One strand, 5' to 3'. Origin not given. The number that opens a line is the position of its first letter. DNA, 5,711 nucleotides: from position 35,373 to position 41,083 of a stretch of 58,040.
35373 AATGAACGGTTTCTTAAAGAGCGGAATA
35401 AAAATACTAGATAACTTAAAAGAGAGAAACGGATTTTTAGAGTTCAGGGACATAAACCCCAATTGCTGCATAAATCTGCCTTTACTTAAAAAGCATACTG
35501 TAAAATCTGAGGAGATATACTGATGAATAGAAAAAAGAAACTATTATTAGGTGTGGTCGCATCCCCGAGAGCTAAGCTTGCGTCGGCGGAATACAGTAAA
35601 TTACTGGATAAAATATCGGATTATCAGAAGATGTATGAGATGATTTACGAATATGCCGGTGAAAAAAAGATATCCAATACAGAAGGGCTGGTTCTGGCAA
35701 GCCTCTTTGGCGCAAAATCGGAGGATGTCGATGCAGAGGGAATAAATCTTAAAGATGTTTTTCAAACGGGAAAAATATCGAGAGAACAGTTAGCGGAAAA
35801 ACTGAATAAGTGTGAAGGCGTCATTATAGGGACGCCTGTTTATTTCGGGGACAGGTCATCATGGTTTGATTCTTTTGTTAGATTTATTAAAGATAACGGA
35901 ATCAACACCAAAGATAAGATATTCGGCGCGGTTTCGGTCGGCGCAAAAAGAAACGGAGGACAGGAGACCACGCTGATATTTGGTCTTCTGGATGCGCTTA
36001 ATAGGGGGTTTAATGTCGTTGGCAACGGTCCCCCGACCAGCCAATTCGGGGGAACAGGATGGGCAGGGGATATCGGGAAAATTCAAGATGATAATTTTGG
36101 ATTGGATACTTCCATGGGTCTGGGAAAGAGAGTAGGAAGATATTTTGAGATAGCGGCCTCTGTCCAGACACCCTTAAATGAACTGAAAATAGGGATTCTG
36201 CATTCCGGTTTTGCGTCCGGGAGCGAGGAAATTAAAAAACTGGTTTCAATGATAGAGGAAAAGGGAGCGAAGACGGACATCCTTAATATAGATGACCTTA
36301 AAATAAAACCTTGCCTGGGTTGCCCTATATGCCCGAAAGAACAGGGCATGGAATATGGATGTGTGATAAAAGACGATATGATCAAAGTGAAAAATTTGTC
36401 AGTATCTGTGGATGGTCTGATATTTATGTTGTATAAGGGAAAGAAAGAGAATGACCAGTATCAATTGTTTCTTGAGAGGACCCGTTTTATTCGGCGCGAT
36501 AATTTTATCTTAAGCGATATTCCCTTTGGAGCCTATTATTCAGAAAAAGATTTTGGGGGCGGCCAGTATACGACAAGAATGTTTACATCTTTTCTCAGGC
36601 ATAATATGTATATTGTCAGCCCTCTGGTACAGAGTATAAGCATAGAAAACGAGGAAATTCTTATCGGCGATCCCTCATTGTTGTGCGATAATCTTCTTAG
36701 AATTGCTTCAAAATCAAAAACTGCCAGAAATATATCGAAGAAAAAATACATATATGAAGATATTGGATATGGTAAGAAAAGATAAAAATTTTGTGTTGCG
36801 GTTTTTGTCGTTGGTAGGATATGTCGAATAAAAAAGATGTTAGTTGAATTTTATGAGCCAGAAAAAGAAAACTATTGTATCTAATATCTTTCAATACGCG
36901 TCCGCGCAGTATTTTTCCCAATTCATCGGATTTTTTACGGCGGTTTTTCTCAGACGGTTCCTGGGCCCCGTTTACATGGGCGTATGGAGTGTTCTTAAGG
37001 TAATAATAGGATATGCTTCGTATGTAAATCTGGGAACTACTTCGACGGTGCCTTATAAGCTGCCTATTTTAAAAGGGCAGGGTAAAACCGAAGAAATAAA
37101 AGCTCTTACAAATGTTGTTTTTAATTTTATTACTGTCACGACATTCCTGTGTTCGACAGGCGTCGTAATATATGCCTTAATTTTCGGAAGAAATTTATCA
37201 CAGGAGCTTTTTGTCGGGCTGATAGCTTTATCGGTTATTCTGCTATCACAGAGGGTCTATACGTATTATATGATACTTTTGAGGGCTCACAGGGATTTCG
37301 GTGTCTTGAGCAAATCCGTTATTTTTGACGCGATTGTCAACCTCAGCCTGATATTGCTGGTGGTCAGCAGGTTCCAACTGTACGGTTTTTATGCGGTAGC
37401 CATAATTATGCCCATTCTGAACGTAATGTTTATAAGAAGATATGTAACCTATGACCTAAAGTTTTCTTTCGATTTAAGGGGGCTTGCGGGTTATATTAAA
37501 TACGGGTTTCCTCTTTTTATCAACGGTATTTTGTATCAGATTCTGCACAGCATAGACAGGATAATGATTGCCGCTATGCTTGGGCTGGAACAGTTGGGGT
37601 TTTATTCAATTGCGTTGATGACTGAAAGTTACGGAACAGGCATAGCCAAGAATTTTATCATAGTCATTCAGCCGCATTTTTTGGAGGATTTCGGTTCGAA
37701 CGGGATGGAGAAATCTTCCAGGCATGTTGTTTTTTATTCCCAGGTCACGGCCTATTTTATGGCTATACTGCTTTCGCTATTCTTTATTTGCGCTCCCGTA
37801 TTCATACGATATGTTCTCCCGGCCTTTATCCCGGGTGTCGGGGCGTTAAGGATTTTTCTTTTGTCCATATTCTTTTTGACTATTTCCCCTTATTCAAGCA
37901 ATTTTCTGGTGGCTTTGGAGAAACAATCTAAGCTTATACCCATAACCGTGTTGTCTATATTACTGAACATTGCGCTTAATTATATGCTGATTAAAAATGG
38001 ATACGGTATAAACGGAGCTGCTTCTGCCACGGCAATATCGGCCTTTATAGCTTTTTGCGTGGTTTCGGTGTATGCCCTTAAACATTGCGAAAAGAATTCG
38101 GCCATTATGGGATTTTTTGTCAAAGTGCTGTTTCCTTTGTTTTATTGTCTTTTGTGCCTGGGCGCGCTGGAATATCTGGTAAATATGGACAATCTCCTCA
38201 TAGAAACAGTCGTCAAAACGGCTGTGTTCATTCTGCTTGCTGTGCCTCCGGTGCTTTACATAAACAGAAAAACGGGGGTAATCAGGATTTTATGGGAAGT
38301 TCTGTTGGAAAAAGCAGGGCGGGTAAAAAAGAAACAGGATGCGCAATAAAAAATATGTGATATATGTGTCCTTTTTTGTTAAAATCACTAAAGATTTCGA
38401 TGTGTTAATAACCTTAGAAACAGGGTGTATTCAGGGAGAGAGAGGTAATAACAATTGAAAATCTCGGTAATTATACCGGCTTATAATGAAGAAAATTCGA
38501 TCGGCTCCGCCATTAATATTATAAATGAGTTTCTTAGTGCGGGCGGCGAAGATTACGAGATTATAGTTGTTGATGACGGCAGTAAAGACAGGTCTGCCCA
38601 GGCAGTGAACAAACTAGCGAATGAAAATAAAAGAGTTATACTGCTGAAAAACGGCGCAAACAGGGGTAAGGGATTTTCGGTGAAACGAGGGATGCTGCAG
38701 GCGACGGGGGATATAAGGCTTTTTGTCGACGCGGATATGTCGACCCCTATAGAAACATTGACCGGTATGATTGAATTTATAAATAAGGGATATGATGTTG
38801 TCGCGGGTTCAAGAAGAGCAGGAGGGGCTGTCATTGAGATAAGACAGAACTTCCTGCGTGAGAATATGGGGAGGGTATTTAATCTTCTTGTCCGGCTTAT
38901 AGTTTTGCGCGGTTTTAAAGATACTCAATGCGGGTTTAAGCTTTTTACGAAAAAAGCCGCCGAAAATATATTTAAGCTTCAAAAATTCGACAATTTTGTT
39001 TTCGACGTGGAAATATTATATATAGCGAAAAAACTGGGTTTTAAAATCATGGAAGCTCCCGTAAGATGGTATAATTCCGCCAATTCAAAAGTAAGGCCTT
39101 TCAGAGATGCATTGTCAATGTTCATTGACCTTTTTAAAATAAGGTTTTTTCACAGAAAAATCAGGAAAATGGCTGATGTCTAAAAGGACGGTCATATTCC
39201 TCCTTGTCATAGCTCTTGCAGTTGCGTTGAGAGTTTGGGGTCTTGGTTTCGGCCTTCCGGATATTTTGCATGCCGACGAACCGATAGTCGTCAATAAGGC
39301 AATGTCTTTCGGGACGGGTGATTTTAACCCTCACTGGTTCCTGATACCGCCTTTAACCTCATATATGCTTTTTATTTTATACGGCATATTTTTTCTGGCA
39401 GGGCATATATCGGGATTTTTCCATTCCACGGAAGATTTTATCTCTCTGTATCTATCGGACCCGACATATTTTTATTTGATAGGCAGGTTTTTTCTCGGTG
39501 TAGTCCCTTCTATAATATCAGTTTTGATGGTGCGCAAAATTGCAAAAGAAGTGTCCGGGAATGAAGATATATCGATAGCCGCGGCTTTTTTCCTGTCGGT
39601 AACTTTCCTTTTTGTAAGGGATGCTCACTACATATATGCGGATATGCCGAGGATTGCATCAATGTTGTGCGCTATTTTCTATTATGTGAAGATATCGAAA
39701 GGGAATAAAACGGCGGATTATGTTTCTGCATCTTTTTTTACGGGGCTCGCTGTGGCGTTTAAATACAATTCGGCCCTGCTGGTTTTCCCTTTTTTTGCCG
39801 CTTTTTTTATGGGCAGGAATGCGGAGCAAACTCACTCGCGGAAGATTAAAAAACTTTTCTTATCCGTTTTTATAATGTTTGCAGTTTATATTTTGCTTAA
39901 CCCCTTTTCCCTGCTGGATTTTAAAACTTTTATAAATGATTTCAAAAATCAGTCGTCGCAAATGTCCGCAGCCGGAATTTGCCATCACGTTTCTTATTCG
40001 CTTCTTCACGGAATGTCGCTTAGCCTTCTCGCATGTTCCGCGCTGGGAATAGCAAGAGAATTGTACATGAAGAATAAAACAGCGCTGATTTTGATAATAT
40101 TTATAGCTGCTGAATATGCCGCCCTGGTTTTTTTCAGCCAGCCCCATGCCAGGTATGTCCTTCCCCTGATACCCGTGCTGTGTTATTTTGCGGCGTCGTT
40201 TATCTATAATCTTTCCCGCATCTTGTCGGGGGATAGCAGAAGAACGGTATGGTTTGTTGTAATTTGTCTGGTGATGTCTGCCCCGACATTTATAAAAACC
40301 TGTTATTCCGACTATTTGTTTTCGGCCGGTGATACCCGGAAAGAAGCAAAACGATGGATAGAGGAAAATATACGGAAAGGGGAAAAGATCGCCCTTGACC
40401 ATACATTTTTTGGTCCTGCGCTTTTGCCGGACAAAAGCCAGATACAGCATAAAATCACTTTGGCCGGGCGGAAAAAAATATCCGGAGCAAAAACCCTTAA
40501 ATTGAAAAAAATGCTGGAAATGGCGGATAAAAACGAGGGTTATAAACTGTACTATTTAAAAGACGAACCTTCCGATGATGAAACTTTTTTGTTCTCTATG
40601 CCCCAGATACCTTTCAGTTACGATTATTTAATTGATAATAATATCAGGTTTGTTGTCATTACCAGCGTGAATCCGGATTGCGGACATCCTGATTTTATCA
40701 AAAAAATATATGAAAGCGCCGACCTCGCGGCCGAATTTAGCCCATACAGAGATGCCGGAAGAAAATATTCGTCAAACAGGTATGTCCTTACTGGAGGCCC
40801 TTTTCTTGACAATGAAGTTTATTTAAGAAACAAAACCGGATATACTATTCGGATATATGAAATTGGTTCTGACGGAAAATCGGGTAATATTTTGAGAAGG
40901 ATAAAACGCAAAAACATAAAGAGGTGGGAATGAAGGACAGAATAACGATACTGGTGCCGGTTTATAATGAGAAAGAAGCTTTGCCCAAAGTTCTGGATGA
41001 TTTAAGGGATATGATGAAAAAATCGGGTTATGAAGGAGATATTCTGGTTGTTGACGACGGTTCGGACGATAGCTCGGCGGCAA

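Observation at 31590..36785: ATP-grasp ligase, unknown protein, enolase-superfamily epimerase/racemase and flavoprotein directly after pseI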

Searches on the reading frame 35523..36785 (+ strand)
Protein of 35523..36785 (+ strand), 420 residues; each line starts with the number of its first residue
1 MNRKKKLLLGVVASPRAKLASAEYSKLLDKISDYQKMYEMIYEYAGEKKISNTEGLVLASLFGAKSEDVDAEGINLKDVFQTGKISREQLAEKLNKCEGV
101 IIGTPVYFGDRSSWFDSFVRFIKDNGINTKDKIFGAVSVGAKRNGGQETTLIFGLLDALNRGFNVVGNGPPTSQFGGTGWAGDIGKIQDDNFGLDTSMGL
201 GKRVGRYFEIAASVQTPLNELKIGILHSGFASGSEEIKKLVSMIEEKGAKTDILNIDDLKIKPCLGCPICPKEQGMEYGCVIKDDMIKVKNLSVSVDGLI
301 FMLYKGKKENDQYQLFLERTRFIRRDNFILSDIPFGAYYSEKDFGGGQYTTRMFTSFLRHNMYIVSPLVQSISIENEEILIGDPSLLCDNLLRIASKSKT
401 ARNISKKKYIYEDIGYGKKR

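Call 4: search_protein_families(library=pfam, proteins=[window:35523-36785:+], max_evalue=0.01)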
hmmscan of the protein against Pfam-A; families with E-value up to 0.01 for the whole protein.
window:35523-36785:+ (420 aa): 2 families
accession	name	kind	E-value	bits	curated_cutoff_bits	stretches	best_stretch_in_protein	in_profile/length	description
PF03358.20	FMN_red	-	7.2e-13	48.8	24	1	49-150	12-125/152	NADPH-dependent FMN reductase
PF12724.12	Flavodoxin_5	-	0.0021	18.8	27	1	89-146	36-92/145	Flavodoxin domain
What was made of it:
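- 35523..36785 (+): Two-domain flavodoxin-fold protein. The N-terminal half is WrbA/FMN_red-like. The C-terminal half is Isf-like, with C264-x2-C267-x2-C270-x9-C280. Probably an Fe-S flavoprotein reductase. Pfam FMN_red 48.8 bits (call 4).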

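Call 8: search_protein_families(library=ncbifam, proteins=[window:35523-36785:+], max_evalue=0.01)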
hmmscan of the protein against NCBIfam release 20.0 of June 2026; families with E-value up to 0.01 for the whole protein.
window:35523-36785:+ (420 aa): 3 families
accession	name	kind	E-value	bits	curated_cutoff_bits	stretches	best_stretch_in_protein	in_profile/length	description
NF002999.0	PRK03767.1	equivalog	0.00034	20.5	141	1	90-167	63-142/200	NAD(P)H:quinone oxidoreductase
TIGR04037.1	LLM_duo_CE1759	subfamily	0.0058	16.3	175.9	0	88-143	64-118/199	CE1759 family FMN reductase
TIGR01755.1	flav_wrbA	equivalog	0.0066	16.4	132.5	0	91-167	63-141/197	NAD(P)H:quinone oxidoreductase type IV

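Call 25: search_solved_structures(query=window:35523-36785:+, max_evalue=0.1, show_alignments=2)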
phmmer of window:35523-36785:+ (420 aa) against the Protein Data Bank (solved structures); distinct sequences matched with E-value up to 0.1: 6.
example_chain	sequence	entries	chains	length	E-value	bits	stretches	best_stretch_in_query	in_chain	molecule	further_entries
7d38_A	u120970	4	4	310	0.0013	21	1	228-302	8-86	Cd1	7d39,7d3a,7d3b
2a5l_A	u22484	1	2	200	0.0015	20.9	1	91-205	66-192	Trp repressor binding protein WrbA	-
1zwk_A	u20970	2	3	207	0.0016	20.7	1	91-205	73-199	Trp repressor binding protein WrbA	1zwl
3d7n_A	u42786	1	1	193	0.0049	19.1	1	76-162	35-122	Flavodoxin, WrbA-like protein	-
4la4_A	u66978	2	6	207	0.016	17.4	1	89-178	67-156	NAD(P)H dehydrogenase (quinone)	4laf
1ydg_A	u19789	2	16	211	0.089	15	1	88-163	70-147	trp repressor binding protein WrbA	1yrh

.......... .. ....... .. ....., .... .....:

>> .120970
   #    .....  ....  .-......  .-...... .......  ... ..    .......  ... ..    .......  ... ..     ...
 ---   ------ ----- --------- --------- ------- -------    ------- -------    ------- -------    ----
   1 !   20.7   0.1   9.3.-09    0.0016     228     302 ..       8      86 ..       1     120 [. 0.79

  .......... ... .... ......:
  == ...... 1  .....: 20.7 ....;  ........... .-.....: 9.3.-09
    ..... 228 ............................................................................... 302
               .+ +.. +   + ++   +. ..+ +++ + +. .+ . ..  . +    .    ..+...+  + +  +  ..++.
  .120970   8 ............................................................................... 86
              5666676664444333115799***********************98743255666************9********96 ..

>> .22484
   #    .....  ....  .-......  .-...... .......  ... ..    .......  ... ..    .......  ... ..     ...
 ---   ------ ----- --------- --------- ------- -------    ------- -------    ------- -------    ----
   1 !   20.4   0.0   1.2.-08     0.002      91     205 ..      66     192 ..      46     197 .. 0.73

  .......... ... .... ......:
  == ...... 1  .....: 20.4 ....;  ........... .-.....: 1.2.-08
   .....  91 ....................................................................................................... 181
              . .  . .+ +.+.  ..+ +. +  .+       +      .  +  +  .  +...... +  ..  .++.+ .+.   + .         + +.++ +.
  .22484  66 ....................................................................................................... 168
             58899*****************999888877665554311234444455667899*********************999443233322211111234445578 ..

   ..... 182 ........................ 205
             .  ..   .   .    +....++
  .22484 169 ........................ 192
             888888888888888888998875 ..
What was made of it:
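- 35523..36785 (+): PDB hits are WrbA for aa 91-205 and 7D38 for aa 228-302 (call 25).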

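Call 66: find_related_loci(query=A3, collection=metagenome_contigs, flank=10000)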
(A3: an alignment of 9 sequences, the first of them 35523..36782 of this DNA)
Query A3 (420 aa) in metagenome_contigs; peptide patterns used: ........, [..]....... (x = any residue, [..] = any of these).
482 stretches matched a pattern; 274 encode a relative of the query (tblastn E <= 1e-3); the best 80 are kept; 80 distinct loci.
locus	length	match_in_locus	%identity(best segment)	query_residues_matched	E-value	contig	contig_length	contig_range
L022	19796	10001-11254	61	1-417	4e-169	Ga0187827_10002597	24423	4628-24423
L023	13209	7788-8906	39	4-368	7e-81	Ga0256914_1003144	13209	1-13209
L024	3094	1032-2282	37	8-417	4e-78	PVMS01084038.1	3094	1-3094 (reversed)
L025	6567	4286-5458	38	4-377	2e-76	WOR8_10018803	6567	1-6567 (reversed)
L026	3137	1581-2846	37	1-416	2e-76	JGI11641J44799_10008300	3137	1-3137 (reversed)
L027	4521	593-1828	36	1-419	1e-74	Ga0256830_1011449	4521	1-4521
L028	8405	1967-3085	38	1-367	2e-74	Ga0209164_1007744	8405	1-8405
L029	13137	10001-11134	39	2-371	7e-73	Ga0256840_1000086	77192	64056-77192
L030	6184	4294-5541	35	8-416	3e-72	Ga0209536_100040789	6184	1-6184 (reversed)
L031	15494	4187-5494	36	4-417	1e-71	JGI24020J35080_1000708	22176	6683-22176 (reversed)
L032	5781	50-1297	35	8-416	9e-72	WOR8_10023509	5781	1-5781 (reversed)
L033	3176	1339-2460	37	7-368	3e-72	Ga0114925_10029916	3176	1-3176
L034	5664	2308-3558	35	8-416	4e-71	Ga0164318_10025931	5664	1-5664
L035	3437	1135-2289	35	7-377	4e-70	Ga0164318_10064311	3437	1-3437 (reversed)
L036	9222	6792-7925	36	4-416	4e-66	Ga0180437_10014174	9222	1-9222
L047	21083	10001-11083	36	34-380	3e-62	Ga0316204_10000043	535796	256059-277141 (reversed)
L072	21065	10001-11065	35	34-371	2e-58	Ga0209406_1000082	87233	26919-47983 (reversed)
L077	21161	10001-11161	35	2-372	9e-58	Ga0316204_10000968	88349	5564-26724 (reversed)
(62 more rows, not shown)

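Call 69: search_protein_families(library=pfam, proteins=[L047:5751-7646:+, L047:7643-8626:+, L047:12322-13905:+, L047:2328-3614:+, L072:8022-8816:+, L072:12316-13629:+, L023:3583-5613:+, L023:5619-6653:+, L023:10113-11336:+, L077:6315-7976:+], max_evalue=0.001)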
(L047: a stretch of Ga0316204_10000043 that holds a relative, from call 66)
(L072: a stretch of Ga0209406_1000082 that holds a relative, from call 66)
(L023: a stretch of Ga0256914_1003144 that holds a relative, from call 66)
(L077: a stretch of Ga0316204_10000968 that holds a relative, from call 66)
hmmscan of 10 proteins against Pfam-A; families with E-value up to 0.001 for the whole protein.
L047:5751-7646:+ (631 aa): 3 families
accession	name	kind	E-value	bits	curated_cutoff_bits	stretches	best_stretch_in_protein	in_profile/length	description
PF00733.27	Asn_synthase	-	2.2e-85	287.8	21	1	243-620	2-353/354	Asparagine synthase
PF13537.11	GATase_7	-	1.1e-42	145.4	25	1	47-166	1-122/123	Glutamine amidotransferase domain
PF13522.11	GATase_6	-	1.1e-41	142.3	27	1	32-161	1-130/130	Glutamine amidotransferase domain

L047:7643-8626:+ (327 aa): 0 families

L047:12322-13905:+ (527 aa): 0 families

L047:2328-3614:+ (428 aa): 3 families
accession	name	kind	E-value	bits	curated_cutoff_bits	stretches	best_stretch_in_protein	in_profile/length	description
PF00005.33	ABC_tran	-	8.2e-21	75.5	25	1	63-194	1-135/137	ABC transporter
PF14524.12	Wzt_C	-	2.3e-08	34.6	30.4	1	279-392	3-121/143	Wzt C-terminal domain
PF13304.12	AAA_21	-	0.00014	22.4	27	0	76-94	2-20/304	AAA domain, putative AbiEii toxin, Type IV TA system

L072:8022-8816:+ (264 aa): 0 families

L072:12316-13629:+ (437 aa): 1 family
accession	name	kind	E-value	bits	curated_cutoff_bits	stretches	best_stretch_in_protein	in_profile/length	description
PF00534.26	Glycos_transf_1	-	7.4e-05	22.8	26.4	0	276-369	82-171/172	Glycosyl transferases group 1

L023:3583-5613:+ (676 aa): 4 families
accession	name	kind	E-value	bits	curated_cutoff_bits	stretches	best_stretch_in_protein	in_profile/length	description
PF00733.27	Asn_synthase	-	6.9e-87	292.8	21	1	294-671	1-354/354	Asparagine synthase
PF13537.11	GATase_7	-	9e-46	155.3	25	1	91-214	1-122/123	Glutamine amidotransferase domain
PF13522.11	GATase_6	-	1.6e-42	145.1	27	1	86-209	11-130/130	Glutamine amidotransferase domain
PF12481.13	DUF3700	-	4.4e-05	23.5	27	1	158-197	124-163/228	Aluminium induced protein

L023:5619-6653:+ (344 aa): 0 families

L023:10113-11336:+ (407 aa): 1 family
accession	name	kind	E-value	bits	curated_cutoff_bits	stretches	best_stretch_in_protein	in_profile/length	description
PF00534.26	Glycos_transf_1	-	1e-08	35.3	26.4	1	222-288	27-93/172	Glycosyl transferases group 1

L077:6315-7976:+ (553 aa): 0 families
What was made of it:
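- That hints at a free carboxylate that is later amidated (call 69).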

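Call 70: search_dna_similar(query=window:35523-36782:+, collection=plasmids, mode=protein, max_evalue=1e-10, max_rows=15)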
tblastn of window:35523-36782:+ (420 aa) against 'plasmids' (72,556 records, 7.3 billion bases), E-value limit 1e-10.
No match.
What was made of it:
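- Tried and rejected: Nothing (call 70).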

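Call 75: search_solved_structures(query=L023:5619-6653:+, max_evalue=1)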
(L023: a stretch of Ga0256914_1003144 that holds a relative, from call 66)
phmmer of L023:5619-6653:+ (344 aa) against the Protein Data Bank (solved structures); distinct sequences matched with E-value up to 1: 3.
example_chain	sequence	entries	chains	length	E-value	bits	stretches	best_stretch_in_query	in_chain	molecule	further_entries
6yk8_A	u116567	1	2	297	0.21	13.8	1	83-170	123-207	Uncharacterized protein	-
7bu0_A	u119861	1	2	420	0.35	13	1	83-170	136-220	Uncharacterized protein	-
1o54_A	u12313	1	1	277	0.62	12.2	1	25-96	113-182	SAM-dependent O-methyltransferase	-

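Call 76: search_solved_structures(query=L072:8022-8816:+, max_evalue=1)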
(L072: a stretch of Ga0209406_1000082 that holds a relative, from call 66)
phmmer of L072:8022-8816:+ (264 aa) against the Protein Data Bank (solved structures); distinct sequences matched with E-value up to 1: 0.
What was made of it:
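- Tried and rejected: No Pfam or PDB match (calls 69, 75, 76).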

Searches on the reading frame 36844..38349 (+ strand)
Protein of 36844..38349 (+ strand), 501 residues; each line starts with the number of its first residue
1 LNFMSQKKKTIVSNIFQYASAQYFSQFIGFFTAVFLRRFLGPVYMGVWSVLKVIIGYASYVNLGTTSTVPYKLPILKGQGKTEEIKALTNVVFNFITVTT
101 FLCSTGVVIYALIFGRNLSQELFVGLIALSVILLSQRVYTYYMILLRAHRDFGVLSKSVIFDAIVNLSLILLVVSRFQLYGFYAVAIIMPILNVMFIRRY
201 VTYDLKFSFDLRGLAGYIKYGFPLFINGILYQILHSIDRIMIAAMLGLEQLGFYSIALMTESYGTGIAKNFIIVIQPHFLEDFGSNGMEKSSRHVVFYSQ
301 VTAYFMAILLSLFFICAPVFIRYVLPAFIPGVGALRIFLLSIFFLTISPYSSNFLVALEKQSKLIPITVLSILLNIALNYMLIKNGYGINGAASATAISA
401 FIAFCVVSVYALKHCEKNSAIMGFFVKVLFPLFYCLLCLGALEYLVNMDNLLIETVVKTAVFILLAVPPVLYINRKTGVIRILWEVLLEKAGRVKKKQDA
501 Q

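Call 4: search_protein_families(library=pfam, proteins=[window:36844-38349:+], max_evalue=0.01)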
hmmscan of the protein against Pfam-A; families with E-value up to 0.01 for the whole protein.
window:36844-38349:+ (501 aa): 3 families
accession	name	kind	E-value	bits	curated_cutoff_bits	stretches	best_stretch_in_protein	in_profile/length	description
PF01943.22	Polysacc_synt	-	1.4e-09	38.2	28.2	1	12-277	2-268/274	Polysaccharide biosynthesis protein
PF13440.11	Polysacc_synt_3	-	1.3e-06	28.3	23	1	84-263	42-223/293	Polysaccharide biosynthesis protein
PF01554.23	MatE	-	0.00012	22.2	24.9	1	223-381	1-161/161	MatE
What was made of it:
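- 36844..38349 (+): Wzx-type flippase. Marks the downstream edge of the exchangeable segment. Pfam Polysacc_synt (call 4).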

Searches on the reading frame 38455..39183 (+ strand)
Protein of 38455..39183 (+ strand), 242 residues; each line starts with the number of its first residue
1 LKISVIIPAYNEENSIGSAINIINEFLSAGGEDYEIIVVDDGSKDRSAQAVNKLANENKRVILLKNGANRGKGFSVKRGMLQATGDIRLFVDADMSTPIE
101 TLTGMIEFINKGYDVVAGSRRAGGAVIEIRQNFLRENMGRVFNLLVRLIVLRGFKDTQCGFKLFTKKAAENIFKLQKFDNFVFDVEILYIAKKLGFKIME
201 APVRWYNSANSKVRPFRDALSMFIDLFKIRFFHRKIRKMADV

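Call 6: search_protein_families(library=pfam, proteins=[window:38455-39183:+], max_evalue=0.001)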
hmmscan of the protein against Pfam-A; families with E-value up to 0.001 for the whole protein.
window:38455-39183:+ (242 aa): 3 families
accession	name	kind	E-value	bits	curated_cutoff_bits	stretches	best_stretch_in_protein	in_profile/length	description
PF00535.33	Glycos_transf_2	-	2.2e-31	109.5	23.3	1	4-173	1-168/168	Glycosyl transferase family 2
PF10111.15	Glyco_tranf_2_2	-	1.7e-08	34.8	27.3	1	4-108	1-105/276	Glycosyltransferase like family 2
PF13641.12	Glyco_tranf_2_3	-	0.00022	21.7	27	0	3-121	3-124/230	Glycosyltransferase like family 2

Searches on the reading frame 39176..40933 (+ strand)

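Call 6: search_protein_families(library=pfam, proteins=[window:39176-40933:+], max_evalue=0.001)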
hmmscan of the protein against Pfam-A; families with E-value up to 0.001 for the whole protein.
window:39176-40933:+ (585 aa): 2 families
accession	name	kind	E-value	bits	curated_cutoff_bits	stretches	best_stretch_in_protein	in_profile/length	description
PF13231.12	PMT_2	-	1.8e-10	41.7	26.1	1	106-236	26-153/160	Dolichyl-phosphate-mannose-protein mannosyltransferase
PF02366.24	PMT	-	2.2e-05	24.6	22.7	1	109-214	90-200/245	Dolichyl-phosphate-mannose-protein mannosyltransferase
